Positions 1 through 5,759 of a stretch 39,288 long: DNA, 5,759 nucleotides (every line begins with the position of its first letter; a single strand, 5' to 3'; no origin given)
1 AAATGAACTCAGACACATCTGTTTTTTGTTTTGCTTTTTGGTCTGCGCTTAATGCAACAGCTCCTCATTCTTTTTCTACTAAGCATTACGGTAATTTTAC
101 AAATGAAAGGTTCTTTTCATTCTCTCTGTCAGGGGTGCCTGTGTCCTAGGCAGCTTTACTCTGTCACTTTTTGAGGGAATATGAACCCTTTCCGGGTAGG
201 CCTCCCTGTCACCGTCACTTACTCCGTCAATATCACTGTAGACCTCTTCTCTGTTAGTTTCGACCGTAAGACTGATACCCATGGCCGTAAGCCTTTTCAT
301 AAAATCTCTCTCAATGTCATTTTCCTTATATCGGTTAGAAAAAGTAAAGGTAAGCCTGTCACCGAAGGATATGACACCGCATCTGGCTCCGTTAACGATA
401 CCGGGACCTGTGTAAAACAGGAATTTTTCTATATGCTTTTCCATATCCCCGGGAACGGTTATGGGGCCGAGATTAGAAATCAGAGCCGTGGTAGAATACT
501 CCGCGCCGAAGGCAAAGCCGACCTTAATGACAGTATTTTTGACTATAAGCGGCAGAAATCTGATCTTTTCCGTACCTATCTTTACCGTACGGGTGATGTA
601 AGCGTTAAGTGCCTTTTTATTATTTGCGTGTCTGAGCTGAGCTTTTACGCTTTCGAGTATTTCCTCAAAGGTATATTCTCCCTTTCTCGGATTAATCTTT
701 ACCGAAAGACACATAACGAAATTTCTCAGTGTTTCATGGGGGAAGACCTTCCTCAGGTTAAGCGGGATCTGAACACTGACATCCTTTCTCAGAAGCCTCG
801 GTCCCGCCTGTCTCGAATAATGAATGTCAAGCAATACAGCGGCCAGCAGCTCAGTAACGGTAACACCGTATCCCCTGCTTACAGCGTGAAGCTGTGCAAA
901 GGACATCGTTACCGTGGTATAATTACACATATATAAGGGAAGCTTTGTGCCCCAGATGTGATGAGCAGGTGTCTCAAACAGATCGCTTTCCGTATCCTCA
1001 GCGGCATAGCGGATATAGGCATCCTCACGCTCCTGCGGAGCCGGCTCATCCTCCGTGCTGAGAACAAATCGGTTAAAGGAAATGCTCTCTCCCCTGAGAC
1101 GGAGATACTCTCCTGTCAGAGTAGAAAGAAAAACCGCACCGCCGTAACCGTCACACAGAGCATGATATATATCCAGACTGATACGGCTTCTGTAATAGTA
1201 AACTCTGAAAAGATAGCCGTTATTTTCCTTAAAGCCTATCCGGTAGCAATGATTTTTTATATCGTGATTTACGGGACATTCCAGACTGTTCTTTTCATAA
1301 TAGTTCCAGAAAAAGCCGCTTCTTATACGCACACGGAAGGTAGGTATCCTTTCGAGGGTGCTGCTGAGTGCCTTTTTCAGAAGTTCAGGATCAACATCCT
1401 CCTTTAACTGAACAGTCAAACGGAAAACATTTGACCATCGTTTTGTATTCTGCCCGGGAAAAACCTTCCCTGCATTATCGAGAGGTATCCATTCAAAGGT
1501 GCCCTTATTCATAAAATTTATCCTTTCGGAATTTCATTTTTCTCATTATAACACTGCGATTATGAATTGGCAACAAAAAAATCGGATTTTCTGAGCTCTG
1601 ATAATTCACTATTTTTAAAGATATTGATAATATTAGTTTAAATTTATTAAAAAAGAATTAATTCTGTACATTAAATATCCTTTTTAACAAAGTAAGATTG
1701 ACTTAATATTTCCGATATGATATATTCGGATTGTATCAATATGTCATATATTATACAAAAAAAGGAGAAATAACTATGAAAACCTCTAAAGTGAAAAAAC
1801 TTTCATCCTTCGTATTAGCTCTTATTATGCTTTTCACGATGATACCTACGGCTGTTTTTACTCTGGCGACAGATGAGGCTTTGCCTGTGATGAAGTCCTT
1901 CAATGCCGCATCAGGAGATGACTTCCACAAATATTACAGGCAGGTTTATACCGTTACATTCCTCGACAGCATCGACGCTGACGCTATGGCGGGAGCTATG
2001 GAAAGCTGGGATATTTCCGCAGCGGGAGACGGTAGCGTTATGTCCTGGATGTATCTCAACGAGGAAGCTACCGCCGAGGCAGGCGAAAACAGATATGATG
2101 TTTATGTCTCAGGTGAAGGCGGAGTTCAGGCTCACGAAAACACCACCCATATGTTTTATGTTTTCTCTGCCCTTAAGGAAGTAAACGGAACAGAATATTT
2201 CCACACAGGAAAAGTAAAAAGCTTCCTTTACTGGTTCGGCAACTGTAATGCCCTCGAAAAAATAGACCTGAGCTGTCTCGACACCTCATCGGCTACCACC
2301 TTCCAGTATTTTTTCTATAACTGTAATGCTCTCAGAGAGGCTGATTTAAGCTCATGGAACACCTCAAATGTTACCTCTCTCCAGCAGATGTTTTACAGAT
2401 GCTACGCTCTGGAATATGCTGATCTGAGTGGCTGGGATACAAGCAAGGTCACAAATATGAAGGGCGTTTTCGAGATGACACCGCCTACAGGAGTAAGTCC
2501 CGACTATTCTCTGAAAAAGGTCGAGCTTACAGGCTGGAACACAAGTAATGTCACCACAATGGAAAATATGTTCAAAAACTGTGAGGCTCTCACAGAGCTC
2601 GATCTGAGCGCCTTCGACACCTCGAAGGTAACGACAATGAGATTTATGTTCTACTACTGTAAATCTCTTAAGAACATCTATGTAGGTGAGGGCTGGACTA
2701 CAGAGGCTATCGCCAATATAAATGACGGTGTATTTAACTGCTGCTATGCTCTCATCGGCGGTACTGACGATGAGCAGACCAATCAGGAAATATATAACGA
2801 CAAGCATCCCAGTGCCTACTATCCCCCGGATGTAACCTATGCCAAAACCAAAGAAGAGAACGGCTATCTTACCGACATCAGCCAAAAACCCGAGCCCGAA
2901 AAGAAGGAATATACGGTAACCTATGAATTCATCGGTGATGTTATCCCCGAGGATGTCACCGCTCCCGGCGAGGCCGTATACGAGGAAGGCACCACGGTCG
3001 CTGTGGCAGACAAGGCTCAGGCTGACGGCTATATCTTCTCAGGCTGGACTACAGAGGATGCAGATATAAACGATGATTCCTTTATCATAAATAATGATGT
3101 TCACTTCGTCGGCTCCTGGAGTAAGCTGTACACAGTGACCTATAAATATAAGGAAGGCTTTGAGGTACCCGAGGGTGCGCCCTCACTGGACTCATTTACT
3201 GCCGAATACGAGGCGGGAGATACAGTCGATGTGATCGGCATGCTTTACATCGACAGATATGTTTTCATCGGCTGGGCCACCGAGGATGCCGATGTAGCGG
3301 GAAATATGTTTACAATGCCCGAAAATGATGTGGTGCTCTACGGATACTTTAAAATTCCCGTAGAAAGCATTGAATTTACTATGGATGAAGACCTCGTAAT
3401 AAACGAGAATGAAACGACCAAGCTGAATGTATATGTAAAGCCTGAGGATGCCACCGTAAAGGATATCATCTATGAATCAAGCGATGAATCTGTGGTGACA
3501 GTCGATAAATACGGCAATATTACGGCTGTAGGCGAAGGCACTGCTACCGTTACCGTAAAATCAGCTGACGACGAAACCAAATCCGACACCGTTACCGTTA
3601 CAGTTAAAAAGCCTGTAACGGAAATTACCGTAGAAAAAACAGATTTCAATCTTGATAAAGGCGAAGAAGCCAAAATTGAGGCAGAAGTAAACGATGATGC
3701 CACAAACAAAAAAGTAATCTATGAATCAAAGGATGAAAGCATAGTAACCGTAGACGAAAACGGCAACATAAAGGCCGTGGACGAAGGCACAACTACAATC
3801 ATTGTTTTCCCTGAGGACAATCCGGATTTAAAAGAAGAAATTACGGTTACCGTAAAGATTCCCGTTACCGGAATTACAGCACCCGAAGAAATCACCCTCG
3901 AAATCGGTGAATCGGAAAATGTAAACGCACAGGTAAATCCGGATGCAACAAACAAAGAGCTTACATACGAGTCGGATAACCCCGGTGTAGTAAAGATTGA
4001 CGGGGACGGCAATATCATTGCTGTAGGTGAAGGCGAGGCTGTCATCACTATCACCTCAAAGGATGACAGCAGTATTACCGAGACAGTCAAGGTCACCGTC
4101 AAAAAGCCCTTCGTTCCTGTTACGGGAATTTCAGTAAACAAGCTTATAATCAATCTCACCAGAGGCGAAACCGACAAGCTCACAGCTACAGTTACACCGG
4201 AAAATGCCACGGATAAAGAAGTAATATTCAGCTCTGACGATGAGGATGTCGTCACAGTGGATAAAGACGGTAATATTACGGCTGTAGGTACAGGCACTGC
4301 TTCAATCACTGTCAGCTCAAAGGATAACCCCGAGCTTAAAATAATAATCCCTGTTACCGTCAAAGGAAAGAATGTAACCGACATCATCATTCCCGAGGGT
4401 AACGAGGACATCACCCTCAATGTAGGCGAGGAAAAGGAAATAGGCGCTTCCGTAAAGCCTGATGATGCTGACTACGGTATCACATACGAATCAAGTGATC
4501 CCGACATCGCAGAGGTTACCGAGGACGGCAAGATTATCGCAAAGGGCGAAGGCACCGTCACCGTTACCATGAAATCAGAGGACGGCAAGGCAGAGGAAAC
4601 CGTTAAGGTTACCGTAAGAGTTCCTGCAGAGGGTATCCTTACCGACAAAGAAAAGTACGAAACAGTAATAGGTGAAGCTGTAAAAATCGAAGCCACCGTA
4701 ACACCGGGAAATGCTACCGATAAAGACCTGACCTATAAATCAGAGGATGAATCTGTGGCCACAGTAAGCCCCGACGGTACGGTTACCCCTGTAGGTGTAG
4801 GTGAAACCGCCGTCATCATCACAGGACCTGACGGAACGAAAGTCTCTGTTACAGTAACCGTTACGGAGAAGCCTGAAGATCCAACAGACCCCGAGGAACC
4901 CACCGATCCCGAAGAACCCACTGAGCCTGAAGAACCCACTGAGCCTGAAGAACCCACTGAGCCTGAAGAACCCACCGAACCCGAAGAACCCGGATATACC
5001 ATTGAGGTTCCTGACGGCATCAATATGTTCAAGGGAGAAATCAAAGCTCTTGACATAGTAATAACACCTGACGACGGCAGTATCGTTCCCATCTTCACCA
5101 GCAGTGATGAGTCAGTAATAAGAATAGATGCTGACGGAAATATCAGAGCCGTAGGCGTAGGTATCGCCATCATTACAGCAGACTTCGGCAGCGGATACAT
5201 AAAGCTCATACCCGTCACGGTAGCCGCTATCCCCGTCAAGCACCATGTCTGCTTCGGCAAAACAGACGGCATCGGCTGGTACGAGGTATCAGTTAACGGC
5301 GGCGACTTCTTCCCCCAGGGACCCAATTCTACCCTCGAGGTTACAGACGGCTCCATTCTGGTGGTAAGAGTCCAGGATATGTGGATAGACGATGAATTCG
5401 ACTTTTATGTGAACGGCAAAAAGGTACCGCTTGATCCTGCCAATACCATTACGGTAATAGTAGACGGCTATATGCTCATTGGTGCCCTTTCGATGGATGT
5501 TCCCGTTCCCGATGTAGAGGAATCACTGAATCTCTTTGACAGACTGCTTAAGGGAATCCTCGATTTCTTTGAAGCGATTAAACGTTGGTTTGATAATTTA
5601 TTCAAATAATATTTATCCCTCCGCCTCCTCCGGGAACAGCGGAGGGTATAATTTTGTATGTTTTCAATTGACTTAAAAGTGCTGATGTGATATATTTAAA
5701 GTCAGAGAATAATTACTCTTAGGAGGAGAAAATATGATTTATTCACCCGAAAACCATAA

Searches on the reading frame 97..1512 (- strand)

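Call 61: search_protein_families(library=pfam, proteins=[window:97-1512:-], max_evalue=0.01)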
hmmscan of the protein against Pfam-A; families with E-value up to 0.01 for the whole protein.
window:97-1512:- (471 aa): 1 family
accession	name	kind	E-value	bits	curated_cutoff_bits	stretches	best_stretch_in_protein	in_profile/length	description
PF00668.25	Condensation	-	0.00012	21.3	30.6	1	32-301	31-328/456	Condensation domain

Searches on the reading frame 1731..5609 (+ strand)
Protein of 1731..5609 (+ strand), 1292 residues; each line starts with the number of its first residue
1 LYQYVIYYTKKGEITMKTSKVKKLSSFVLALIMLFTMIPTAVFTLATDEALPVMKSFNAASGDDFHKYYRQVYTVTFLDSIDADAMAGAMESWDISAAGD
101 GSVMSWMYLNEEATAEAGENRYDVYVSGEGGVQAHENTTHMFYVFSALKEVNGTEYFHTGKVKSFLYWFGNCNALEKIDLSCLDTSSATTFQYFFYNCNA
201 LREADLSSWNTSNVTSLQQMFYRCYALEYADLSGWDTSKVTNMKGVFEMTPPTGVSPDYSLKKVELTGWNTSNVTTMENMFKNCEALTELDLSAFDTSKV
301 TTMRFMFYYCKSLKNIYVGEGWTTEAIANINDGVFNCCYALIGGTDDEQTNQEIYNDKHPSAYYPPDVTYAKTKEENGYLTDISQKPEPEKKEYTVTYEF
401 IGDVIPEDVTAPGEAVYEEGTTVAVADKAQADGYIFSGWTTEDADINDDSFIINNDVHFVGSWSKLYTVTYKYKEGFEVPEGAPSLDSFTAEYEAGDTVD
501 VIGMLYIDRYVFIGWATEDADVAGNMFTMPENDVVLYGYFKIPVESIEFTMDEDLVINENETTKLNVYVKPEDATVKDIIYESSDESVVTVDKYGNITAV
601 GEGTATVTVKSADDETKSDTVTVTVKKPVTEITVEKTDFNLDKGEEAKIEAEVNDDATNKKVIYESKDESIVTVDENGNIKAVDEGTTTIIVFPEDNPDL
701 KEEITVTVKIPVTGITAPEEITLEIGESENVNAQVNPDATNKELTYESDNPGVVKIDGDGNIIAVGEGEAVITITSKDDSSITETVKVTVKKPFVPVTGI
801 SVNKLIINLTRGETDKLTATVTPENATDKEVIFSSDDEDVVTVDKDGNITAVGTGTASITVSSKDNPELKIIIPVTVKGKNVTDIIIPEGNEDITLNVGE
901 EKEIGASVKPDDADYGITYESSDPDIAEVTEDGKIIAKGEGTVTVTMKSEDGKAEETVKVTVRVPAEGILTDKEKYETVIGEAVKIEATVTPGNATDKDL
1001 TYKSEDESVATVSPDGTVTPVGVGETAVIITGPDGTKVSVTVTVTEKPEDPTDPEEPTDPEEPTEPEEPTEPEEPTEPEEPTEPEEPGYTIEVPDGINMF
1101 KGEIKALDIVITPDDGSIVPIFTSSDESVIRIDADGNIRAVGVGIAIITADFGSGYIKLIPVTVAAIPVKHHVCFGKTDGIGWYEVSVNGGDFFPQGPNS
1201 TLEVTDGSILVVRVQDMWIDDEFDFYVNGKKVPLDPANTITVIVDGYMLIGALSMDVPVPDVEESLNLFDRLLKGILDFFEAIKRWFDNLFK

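Call 61: search_protein_families(library=pfam, proteins=[window:1731-5609:+], max_evalue=0.01)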
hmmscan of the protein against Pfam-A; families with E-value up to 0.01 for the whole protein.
window:1731-5609:+ (1292 aa): 9 families
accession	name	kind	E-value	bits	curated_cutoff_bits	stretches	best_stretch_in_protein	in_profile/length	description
PF02368.24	Big_2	-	2.7e-64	213.5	22.8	6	796-870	1-76/79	Bacterial Ig-like domain (group 2)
PF03382.20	DUF285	-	3.8e-33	114.2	25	2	140-249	2-109/120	Mycoplasma protein of unknown function, DUF285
PF21461.3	HL_N-beta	-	2.9e-15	56.2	27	1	997-1042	11-55/57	Hyaluronate lyase, N-terminal beta-sheet domain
PF22359.2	Big-like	-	4.7e-15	56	27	2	581-626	5-47/48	Bacterial Ig-like domain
PF13306.12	LRR_5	-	9e-08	32.5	27.7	2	273-340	45-102/127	BspA type Leucine rich repeat region (6 copies)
PF09479.16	Flg_new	-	0.00031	21.2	27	1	394-444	1-43/65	Listeria-Bacteroides repeat domain (List_Bact_rpt)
PF18655.7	SHIRT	-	0.00047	21.2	22.4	1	393-464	2-80/82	SHIRT domain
PF21764.3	Invasin_D4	-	0.0029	18.5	27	0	541-605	2-65/88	Invasin, domain 4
PF25174.1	Beta-prop_THOC3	-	0.0034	16.9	305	0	540-632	128-219/272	THOC3 beta-propeller domain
